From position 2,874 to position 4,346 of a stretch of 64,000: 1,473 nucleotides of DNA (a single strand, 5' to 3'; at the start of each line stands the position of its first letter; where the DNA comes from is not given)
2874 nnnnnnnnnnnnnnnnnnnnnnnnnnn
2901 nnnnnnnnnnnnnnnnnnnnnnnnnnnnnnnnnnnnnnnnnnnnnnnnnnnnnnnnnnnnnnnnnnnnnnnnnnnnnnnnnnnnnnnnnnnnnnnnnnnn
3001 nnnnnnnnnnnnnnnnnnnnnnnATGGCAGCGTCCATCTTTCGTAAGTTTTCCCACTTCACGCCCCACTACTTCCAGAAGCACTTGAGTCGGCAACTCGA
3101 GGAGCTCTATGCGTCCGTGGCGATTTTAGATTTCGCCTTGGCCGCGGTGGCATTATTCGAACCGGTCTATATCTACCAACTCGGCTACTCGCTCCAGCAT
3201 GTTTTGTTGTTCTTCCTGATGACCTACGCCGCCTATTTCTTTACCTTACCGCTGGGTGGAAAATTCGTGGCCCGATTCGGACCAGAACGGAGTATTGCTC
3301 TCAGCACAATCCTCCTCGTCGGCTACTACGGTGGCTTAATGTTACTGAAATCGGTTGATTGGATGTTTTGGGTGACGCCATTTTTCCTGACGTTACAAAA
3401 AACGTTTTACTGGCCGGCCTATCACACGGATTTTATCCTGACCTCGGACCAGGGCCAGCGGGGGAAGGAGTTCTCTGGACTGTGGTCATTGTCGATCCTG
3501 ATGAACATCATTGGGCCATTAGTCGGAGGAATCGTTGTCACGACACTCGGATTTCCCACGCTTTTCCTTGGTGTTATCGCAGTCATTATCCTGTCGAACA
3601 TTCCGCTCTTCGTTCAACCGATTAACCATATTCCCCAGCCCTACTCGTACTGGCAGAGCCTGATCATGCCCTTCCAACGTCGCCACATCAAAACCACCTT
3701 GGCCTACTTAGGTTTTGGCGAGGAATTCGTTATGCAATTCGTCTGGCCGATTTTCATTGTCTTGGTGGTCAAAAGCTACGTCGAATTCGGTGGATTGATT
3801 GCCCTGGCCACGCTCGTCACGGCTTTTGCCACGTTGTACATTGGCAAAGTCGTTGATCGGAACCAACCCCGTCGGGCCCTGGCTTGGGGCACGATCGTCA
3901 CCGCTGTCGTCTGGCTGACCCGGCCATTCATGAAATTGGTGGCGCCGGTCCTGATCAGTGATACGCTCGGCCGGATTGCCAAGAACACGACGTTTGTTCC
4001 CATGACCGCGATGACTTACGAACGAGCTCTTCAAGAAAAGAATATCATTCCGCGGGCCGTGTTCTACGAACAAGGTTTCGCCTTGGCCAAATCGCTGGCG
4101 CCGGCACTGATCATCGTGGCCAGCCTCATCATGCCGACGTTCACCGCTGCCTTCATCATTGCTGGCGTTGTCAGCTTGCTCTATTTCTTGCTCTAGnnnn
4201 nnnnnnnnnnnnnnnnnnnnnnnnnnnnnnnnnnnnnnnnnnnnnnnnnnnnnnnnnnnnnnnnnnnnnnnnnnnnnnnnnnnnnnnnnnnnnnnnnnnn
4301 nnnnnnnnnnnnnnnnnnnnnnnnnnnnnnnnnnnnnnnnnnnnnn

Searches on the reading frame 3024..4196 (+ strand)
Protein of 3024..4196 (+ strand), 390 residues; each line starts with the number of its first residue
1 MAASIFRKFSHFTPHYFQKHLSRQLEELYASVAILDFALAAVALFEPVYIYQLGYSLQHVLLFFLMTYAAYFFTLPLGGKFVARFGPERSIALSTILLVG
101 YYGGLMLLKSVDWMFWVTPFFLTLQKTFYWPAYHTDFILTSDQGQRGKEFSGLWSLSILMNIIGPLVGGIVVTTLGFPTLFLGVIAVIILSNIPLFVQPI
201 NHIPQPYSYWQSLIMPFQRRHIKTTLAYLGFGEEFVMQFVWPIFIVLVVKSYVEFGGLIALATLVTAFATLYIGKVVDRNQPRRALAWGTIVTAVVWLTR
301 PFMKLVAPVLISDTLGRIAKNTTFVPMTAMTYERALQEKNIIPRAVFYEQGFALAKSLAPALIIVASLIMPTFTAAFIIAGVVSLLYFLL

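Call 81: search_protein_families(library=pfam, proteins=[window:3024-4196:+], max_evalue=0.001)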
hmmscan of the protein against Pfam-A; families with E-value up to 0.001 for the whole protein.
window:3024-4196:+ (390 aa): 1 family
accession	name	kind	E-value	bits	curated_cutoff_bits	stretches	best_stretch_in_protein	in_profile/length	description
PF07690.21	MFS_1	-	7.8e-14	51.8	33.4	2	32-247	7-211/347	Major Facilitator Superfamily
